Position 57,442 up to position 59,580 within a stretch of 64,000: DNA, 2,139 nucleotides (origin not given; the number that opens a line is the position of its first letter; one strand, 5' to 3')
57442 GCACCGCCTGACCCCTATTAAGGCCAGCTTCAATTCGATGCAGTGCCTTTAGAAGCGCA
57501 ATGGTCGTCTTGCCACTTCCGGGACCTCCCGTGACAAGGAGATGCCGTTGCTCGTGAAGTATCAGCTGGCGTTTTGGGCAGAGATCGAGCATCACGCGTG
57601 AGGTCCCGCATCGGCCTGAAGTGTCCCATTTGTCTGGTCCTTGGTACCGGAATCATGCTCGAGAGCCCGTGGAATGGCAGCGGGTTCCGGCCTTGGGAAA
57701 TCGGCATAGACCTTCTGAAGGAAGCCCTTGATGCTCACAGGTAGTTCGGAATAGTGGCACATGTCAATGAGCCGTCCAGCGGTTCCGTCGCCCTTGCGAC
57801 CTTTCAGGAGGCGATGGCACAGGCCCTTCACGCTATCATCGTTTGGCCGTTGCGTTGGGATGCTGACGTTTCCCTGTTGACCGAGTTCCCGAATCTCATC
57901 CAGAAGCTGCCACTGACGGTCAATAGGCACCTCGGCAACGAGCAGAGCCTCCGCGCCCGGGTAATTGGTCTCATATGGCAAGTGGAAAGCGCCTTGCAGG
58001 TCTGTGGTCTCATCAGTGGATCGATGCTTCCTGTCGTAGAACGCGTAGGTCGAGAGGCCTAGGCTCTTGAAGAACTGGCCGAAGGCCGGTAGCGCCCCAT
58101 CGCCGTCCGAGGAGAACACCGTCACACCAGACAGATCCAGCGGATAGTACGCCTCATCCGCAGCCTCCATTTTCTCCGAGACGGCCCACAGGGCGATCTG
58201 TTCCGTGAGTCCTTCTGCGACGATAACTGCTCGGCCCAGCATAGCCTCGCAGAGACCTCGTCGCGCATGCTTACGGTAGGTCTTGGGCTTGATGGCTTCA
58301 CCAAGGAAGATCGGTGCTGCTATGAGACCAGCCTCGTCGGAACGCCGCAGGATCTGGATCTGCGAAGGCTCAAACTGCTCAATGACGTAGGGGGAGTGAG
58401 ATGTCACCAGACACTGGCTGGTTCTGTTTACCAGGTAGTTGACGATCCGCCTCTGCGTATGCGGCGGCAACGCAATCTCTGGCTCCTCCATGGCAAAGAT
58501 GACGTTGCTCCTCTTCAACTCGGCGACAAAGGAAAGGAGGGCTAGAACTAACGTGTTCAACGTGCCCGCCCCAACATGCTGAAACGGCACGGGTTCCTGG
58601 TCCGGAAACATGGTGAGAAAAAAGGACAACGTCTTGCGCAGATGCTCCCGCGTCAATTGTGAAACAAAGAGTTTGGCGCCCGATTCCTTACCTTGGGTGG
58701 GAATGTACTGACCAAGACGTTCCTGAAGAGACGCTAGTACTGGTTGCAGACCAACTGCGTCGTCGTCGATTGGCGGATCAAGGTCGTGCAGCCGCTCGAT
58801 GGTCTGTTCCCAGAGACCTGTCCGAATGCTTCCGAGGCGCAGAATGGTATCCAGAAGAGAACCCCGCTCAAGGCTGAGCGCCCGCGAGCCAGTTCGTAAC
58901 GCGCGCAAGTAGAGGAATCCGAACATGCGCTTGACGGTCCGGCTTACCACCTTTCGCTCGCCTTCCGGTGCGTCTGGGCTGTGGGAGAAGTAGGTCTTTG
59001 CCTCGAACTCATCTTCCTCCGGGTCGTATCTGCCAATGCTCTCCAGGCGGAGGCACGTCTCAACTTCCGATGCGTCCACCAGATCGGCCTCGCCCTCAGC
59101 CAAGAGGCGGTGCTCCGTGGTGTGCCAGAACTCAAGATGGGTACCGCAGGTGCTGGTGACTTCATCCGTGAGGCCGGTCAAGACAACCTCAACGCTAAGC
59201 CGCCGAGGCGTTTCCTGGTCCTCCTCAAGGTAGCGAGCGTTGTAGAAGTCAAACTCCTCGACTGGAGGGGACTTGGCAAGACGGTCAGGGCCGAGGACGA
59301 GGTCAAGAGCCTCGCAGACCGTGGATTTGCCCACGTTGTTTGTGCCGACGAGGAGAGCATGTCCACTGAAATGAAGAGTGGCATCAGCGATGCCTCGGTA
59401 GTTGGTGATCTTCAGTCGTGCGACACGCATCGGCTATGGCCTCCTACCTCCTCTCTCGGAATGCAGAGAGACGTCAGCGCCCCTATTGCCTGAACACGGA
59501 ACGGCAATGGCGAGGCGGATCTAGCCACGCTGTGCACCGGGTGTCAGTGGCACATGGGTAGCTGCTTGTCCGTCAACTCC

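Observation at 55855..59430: Gabija-like two-gene anti-phage module (GajA-like OLD ATPase/Toprim nuclease + GajB-like UvrD helicase)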

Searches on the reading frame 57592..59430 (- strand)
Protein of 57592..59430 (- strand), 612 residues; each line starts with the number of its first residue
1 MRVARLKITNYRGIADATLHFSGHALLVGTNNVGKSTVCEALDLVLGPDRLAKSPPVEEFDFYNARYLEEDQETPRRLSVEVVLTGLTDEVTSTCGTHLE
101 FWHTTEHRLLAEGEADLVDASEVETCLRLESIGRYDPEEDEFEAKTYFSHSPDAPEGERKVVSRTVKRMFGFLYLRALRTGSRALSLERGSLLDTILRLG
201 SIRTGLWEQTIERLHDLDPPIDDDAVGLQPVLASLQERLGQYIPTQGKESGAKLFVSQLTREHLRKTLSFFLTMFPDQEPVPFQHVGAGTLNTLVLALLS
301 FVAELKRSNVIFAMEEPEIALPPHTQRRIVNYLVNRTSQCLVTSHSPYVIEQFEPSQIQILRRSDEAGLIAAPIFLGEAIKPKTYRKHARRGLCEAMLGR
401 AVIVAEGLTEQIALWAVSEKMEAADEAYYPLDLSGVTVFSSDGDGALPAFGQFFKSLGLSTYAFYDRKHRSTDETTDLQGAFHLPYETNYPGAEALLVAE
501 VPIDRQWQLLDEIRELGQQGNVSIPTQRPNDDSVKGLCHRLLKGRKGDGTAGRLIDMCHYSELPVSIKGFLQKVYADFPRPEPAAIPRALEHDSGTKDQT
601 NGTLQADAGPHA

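Call 3: search_protein_families(library=padloc, proteins=[window:57592-59430:-], max_evalue=0.01)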
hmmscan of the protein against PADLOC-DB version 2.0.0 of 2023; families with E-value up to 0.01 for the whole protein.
window:57592-59430:- (612 aa): 122 families (the best 25 are shown)
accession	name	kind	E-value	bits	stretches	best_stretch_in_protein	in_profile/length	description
PDLC00086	GajA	-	1.4e-223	742.1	1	1-595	1-592/600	AAA ATPase domain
PDLC04168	GajA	-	5e-34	115.9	1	1-477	1-440/570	-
PDLC00070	GajA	-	1.7e-30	104.2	1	1-469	1-450/596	AAA ATPase domain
PDLC00062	GajA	-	5.7e-29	99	2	1-368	1-362/639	AAA ATPase domain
PDLC00075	GajA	-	9e-28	95.1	1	1-454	1-405/536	AAA ATPase domain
PDLC00067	GajA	-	2.4e-27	93.7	1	2-475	4-467/604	AAA ATPase domain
PDLC00090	GajA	-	4.5e-27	93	1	1-423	1-439/659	AAA ATPase domain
PDLC02979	AriA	-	5.4e-24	83.7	2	254-350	269-373/373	-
PDLC00066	GajA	-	2.9e-23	80.2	2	287-423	253-395/567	AAA ATPase domain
PDLC00094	GajA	-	1.1e-22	78.3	1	1-467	1-453/569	AAA ATPase domain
PDLC02358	Old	-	2.1e-22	77.6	2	1-54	2-55/578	Old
PDLC00069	GajA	-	2.7e-20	70.3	1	1-421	1-457/687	AAA ATPase domain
PDLC00096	GajA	-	8.3e-20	69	1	1-454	1-434/630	AAA ATPase domain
PDLC00091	GajA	-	4.3e-18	63.5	2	1-92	1-91/627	AAA ATPase domain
PDLC00080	GajA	-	8e-18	62.5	1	3-361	3-348/622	AAA ATPase domain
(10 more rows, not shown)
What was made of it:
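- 57592..59430 (-): gajA: an intact 612-aa OLD-family nuclease with an ABC-type ATPase and a C-terminal Toprim domain. PADLOC GajA PDLC00086, E 1.4e-223, residues 1-595 against profile 1-592/600 (call 3).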

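Call 4: search_protein_families(library=pfam, proteins=[window:57592-59430:-], max_evalue=0.01)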
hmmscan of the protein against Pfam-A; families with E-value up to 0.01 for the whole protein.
window:57592-59430:- (612 aa): 8 families
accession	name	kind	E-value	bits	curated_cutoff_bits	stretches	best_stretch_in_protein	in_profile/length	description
PF13175.12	AAA_15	-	3.7e-24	86.5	32.1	2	1-50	1-51/374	AAA ATPase domain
PF13304.12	AAA_21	-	4e-14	53.8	27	1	242-351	220-304/304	AAA domain, putative AbiEii toxin, Type IV TA system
PF02463.25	SMC_N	-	2.6e-07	30.7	40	1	3-49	2-51/220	RecF/RecN/SMC N terminal domain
PF11398.14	DUF2813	-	4.8e-07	29.9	21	1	1-72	1-70/372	Protein of unknown function (DUF2813)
PF20469.4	OLD-like_TOPRIM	-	1.5e-06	29.1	23.2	1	400-466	4-65/67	Overcoming lysogenization defect protein-like, TOPRIM domain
PF13555.12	AAA_29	-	3.1e-05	24.1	27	1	4-50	2-50/61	P-loop containing region of AAA domain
PF13514.12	AAA_27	-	5e-05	23.4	22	1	1-43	1-47/206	AAA domain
PF13476.12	AAA_23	-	8.9e-05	23.6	27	1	5-55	1-51/201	AAA domain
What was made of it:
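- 57592..59430 (-): Pfam AAA_15, AAA_21 and OLD-like_TOPRIM (call 4).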

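Call 7: search_solved_structures(query=window:57592-59430:-, max_evalue=0.001, show_alignments=1)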
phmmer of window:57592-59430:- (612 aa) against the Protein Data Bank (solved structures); distinct sequences matched with E-value up to 0.001: 4.
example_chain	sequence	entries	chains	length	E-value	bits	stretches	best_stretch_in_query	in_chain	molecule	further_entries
6p74_A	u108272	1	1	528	4.6e-06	28.8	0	4-48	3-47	Putative ATP-dependent endonuclease of the OLD family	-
8wy4_A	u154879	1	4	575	0.00067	21.6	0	285-424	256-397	Endonuclease GajA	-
8jq9_B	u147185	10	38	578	0.00068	21.6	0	285-424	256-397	Endonuclease GajA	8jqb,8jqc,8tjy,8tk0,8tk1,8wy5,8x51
8j4t_A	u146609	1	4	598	0.00075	21.5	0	285-424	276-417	Endonuclease GajA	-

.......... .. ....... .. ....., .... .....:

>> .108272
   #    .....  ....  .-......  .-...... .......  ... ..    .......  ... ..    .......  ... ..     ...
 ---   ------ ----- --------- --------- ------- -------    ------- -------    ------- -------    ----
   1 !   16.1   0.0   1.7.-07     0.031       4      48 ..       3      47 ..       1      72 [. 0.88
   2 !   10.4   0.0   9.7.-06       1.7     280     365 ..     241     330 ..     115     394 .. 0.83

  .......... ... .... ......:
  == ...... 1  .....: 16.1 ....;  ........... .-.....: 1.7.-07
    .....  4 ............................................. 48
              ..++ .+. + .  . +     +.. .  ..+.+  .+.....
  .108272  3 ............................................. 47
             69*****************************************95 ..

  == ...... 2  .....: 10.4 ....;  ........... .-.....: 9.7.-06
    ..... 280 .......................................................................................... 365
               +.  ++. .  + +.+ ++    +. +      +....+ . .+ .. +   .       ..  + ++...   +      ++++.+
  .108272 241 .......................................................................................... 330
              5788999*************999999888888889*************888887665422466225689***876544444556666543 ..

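Call 10: find_homologous_proteins(query=window:57595-59430:-, max_evalue=1e-20)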
Query window:57595-59430:- (612 aa): 5070 proteins with E <= 1e-20 among 8000 candidates; the best 120 are listed.
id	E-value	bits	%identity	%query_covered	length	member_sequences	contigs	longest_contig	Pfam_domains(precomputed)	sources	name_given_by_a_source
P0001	0.0e+0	1391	100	100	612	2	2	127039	PF20469.5,PF11398.15,PF13175.13,PF02463.26,PF13304.13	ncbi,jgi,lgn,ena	-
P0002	6.7e-297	1004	73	97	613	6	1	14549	PF20469.5,PF11398.15,PF13175.13,PF13476.13,PF02463.26,PF13304.13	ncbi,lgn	-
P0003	3.2e-289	979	69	99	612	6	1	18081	PF20469.5,PF11398.15,PF13175.13,PF13476.13,PF02463.26,PF13304.13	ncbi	-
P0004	3.9e-288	975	72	94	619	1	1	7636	PF20469.5,PF11398.15,PF13175.13,PF13476.13,PF13555.13,PF02463.26,PF13304.13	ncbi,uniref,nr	ncbi:DNA replication and repair protein RecF [Pelotomaculum sp. FP]|uniref:ATP-dependent nuclease n=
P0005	1.1e-286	970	72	97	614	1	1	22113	PF20469.5,PF11398.15,PF13175.13,PF13476.13,PF02463.26,PF13304.13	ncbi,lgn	ncbi:MAG: ATP-dependent nuclease [Bacillota bacterium]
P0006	7.8e-285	964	70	97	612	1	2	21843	PF20469.5,PF11398.15,PF13175.13,PF13476.13,PF02463.26,PF13304.13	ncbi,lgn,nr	ncbi:MAG: AAA family ATPase [Deltaproteobacteria bacterium]|nr:AAA family ATPase [Deltaproteobacteri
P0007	8.6e-285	964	69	100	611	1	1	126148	PF20469.5,PF11398.15,PF13175.13,PF02463.26,PF13304.13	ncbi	-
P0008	8.9e-285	964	71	97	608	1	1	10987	PF20469.5,PF11398.15,PF13175.13,PF13476.13,PF02463.26,PF13304.13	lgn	-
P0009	8.6e-284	961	70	97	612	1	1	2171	PF20469.5,PF11398.15,PF13175.13,PF13476.13,PF02463.26,PF13304.13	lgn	-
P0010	1.2e-282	957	71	97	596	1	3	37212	PF20469.5,PF11398.15,PF13175.13,PF13476.13,PF13555.13,PF02463.26,PF13304.13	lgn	-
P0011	2.2e-282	956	70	97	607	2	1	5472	PF20469.5,PF11398.15,PF13175.13,PF13476.13,PF13555.13,PF02463.26,PF13304.13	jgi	jgi:putative ATP-dependent endonuclease of OLD family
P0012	5.5e-282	955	70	96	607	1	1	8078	PF20469.5,PF11398.15,PF13175.13,PF13476.13,PF13555.13,PF02463.26,PF13304.13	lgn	-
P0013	8.4e-280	948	70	96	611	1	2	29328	PF20469.5,PF13175.13,PF13476.13,PF02463.26,PF13304.13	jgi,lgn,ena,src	jgi:putative ATP-dependent endonuclease of OLD family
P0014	4.9e-275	932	68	97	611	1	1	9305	PF20469.5,PF11398.15,PF13175.13,PF13476.13,PF02463.26,PF13304.13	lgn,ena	-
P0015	3.7e-274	929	69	96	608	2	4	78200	PF20469.5,PF11398.15,PF13175.13,PF02463.26,PF13304.13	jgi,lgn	jgi:putative ATP-dependent endonuclease of OLD family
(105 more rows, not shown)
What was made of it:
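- Closest known: PADLOC Gabija subfamily PDLC00086. Same: Thousands of homologues of the same size occur across Bacillota, Pseudomonadota, Verrucomicrobiota and other phyla (call 10).
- Tried and rejected: One homologue is mis-annotated as RecF at NCBI (call 10).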

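Call 12: find_encoding_contigs(protein=P0001, flank=10000, max_places=6)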
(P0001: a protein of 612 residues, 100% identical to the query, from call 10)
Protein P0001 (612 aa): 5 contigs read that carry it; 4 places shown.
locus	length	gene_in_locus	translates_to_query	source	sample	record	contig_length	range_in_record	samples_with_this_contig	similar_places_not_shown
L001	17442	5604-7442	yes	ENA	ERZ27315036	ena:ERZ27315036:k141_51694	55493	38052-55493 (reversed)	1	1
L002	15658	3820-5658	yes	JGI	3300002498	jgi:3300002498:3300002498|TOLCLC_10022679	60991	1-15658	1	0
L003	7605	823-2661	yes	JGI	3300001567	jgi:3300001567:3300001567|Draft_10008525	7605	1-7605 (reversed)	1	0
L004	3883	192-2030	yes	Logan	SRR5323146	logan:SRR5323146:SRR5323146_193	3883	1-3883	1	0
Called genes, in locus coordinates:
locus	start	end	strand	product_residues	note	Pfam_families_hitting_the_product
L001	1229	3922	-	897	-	PF00690:Cation_ATPase_N, PF00122:E1-E2_ATPase, PF13246:Cation_ATPase, PF00702:Hydrolase, PF00689:Cation_ATPase_C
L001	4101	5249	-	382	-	PF01208:URO-D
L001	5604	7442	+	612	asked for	PF02463:SMC_N (faint), PF11398:DUF2813 (weak), PF13175:AAA_15, PF13304:AAA_21, PF13175:AAA_15, PF20469:OLD-like_TOPRIM (weak)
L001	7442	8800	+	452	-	PF00270:DEAD (faint), PF00580:UvrD-helicase, PF13245:AAA_19, PF13401:AAA_22 (faint), PF00580:UvrD-helicase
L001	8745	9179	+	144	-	PF13361:UvrD_C (weak), PF13538:UvrD_C_2 (weak)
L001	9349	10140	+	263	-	PF13391:HNH_2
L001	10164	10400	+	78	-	-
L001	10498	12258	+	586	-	PF12708:Pect-lyase_RHGA_epim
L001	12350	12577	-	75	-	-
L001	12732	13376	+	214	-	PF00440:TetR_N, PF16859:TetR_C_11 (weak), PF14246:TetR_C_7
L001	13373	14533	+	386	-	PF00364:Biotin_lipoyl (faint), PF25919:BSH_CusB (faint), PF25917:BSH_RND, PF25954:Beta-barrel_RND_2 (faint), PF25881:HH_YBHG, PF25885:HH_EMRA (weak)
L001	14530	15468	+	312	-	PF00005:ABC_tran, PF13304:AAA_21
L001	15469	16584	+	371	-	PF12679:ABC2_membrane_2, PF12698:ABC2_membrane_3, PF01061:ABC2_membrane, PF12730:ABC2_membrane_4 (weak)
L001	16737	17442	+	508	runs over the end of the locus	PF01547:SBP_bac_1, PF13416:SBP_bac_8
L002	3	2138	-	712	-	?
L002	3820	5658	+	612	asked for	PF02463:SMC_N (faint), PF11398:DUF2813 (weak), PF13175:AAA_15, PF13304:AAA_21, PF13175:AAA_15, PF20469:OLD-like_TOPRIM (weak)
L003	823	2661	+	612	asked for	PF02463:SMC_N (faint), PF11398:DUF2813 (weak), PF13175:AAA_15, PF13304:AAA_21, PF13175:AAA_15, PF20469:OLD-like_TOPRIM (weak)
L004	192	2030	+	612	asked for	PF02463:SMC_N (faint), PF11398:DUF2813 (weak), PF13175:AAA_15, PF13304:AAA_21, PF13175:AAA_15, PF20469:OLD-like_TOPRIM (weak)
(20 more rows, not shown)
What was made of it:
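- Checked: The other neighbours are transport and metabolic genes (call 12).
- A 144-aa C-terminal ORF is called by gene finders (call 12).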

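Call 17: find_encoding_contigs(protein=P0002, flank=6000, max_places=2)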
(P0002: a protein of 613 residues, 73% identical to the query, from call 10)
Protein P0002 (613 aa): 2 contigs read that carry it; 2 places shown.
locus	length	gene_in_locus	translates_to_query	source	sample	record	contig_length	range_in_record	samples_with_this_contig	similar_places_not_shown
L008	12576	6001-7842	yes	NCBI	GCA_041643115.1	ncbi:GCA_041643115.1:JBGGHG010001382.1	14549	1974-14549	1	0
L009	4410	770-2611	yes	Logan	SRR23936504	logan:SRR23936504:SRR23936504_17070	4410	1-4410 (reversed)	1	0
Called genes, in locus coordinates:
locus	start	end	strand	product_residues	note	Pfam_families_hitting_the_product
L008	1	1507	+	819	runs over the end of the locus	PF04313:HSDR_N (weak), PF13588:HSDR_N_2 (weak), PF00270:DEAD, PF04851:ResIII, PF18766:SWI2_SNF2, PF08463:EcoEI_R_C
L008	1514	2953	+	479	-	PF12161:HsdM_N, PF02384:N6_Mtase, PF01170:UPF0020 (weak), PF07669:Eco57I (weak)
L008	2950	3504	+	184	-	PF17761:DUF1016_N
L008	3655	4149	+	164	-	PF06250:YhcG_C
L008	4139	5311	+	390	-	-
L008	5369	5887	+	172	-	PF01420:Methylase_S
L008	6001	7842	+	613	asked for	PF02463:SMC_N (faint), PF11398:DUF2813 (weak), PF13175:AAA_15, PF13476:AAA_23 (weak), PF13175:AAA_15, PF13304:AAA_21, PF20469:OLD-like_TOPRIM (weak)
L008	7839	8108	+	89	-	PF00270:DEAD (weak), PF00580:UvrD-helicase, PF13245:AAA_19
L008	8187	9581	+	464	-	PF00580:UvrD-helicase, PF13361:UvrD_C (weak), PF13538:UvrD_C_2 (weak)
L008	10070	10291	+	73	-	PF09720:Unstab_antitox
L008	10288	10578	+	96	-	PF05016:ParE_toxin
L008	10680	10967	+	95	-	-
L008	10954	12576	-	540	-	?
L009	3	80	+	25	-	?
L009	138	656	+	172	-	PF01420:Methylase_S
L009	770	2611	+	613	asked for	PF02463:SMC_N (faint), PF11398:DUF2813 (weak), PF13175:AAA_15, PF13476:AAA_23 (weak), PF13175:AAA_15, PF13304:AAA_21, PF20469:OLD-like_TOPRIM (weak)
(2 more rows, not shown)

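Call 18: find_encoding_contigs(protein=P0007, flank=6000, max_places=2)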
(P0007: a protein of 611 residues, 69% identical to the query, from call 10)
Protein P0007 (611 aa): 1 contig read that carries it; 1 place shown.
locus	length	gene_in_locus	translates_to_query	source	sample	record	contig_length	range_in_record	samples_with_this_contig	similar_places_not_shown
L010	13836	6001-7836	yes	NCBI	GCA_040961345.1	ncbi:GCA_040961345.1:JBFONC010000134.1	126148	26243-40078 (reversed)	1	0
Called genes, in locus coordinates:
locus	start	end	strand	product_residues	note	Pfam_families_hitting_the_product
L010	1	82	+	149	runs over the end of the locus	PF18181:SLATT_1, PF14015:DUF4231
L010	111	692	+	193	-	PF08937:ThsB_TIR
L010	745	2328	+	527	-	PF01555:N6_N4_Mtase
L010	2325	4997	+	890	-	PF04851:ResIII, PF00270:DEAD (faint), PF18766:SWI2_SNF2 (faint)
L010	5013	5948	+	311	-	PF18899:DUF5655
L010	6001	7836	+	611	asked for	PF02463:SMC_N (faint), PF11398:DUF2813 (weak), PF13175:AAA_15, PF13304:AAA_21, PF20469:OLD-like_TOPRIM (weak)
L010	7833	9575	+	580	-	PF00270:DEAD (faint), PF00580:UvrD-helicase, PF01443:Viral_helicase1 (faint), PF13245:AAA_19, PF13401:AAA_22 (faint), PF13604:AAA_30 (faint), PF00580:UvrD-helicase, PF13361:UvrD_C (weak), +1 more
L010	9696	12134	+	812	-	PF13091:PLDc_2 (faint)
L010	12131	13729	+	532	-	-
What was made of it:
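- Closest known: PADLOC Gabija subfamily PDLC00086. Same: Two of the three relatives' neighbourhoods examined (L008, L010) also carry other defence genes (calls 17, 18).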

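Call 19: find_encoding_contigs(protein=P0003, flank=6000, max_places=2)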
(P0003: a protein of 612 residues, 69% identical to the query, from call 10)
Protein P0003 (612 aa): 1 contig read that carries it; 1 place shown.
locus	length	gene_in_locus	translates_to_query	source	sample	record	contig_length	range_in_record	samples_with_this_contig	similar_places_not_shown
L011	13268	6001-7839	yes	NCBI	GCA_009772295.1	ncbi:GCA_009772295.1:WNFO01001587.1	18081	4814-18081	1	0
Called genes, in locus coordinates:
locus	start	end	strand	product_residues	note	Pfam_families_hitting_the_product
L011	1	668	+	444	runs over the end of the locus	PF03972:MmgE_PrpD_N, PF19305:MmgE_PrpD_C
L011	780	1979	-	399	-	-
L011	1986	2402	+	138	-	-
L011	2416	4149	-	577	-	PF00528:BPD_transp_1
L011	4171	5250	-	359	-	PF13531:SBP_bac_11, PF01547:SBP_bac_1, PF13416:SBP_bac_8, PF13343:SBP_bac_6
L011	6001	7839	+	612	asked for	PF02463:SMC_N (faint), PF11398:DUF2813 (weak), PF13175:AAA_15, PF13476:AAA_23 (weak), PF13304:AAA_21, PF13175:AAA_15, PF20469:OLD-like_TOPRIM (weak)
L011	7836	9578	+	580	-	PF00580:UvrD-helicase, PF01443:Viral_helicase1 (faint), PF13245:AAA_19, PF00580:UvrD-helicase, PF13361:UvrD_C (weak), PF13538:UvrD_C_2 (weak)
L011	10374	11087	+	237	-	-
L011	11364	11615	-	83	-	-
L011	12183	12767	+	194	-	PF05494:MlaC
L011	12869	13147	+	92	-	-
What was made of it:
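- On Gabija: Relatives have the same arrangement (calls 18, 19).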

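Call 28: find_encoding_contigs(protein=P0121, flank=10000, max_places=4)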
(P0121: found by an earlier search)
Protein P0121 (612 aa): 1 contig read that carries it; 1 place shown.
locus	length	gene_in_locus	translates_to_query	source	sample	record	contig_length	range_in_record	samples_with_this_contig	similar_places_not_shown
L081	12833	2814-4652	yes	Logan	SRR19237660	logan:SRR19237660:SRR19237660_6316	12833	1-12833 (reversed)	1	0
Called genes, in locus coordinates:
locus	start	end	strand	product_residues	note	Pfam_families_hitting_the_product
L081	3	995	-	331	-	?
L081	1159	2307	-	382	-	PF01208:URO-D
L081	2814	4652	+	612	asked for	PF02463:SMC_N (faint), PF11398:DUF2813 (weak), PF13175:AAA_15, PF13476:AAA_23 (weak), PF13555:AAA_29 (faint), PF13304:AAA_21, PF13175:AAA_15, PF20469:OLD-like_TOPRIM (weak)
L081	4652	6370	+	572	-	PF00580:UvrD-helicase, PF02562:PhoH (faint), PF13245:AAA_19, PF13401:AAA_22 (faint), PF00580:UvrD-helicase, PF13361:UvrD_C (weak), PF13538:UvrD_C_2 (weak)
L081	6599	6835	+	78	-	-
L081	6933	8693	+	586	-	PF12708:Pect-lyase_RHGA_epim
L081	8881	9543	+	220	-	PF00440:TetR_N, PF16859:TetR_C_11 (weak), PF14246:TetR_C_7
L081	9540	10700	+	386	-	PF00364:Biotin_lipoyl (faint), PF25919:BSH_CusB (faint), PF25917:BSH_RND, PF25954:Beta-barrel_RND_2 (faint), PF25881:HH_YBHG, PF25885:HH_EMRA (weak)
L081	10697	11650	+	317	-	PF00005:ABC_tran, PF13304:AAA_21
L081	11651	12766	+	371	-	PF12679:ABC2_membrane_2, PF12698:ABC2_membrane_3, PF01061:ABC2_membrane, PF12730:ABC2_membrane_4 (weak)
